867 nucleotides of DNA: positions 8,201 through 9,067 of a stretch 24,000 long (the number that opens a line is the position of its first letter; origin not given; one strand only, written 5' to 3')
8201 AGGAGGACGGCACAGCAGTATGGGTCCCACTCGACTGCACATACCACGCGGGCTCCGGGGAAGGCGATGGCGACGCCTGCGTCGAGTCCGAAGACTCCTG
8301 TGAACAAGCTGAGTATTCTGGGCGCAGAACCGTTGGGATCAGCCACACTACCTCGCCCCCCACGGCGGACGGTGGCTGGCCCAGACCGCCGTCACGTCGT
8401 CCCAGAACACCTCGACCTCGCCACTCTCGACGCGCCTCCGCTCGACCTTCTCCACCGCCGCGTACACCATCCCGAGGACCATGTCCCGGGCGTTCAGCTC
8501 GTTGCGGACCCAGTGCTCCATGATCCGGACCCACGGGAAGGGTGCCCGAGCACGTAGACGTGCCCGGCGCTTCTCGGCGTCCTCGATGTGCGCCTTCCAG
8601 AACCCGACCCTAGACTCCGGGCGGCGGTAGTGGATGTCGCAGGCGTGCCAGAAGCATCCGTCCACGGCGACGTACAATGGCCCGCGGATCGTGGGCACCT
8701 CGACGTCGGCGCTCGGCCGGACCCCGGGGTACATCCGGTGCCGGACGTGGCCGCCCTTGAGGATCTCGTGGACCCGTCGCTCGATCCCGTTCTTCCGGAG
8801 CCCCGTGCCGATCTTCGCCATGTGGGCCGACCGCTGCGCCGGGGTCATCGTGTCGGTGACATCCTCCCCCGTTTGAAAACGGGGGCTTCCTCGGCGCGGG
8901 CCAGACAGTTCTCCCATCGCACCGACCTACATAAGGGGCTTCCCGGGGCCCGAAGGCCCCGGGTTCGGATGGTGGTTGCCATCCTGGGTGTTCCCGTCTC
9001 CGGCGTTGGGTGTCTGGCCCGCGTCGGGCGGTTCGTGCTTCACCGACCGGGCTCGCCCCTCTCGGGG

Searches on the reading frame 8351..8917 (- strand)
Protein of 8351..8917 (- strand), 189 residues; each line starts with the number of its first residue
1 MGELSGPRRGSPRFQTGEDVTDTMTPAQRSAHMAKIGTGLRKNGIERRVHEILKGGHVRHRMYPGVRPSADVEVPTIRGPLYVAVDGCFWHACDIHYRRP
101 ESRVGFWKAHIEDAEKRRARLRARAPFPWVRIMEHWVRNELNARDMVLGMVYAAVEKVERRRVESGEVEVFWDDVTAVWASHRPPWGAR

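Call 62: search_protein_families(library=pfam, proteins=[window:8351-8917:-], max_evalue=0.001)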
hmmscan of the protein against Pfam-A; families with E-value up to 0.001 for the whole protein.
window:8351-8917:- (189 aa): 1 family
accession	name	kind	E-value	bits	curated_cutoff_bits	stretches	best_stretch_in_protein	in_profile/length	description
PF03852.21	Vsr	-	1.2e-07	31.9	27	1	21-94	1-71/74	DNA mismatch endonuclease Vsr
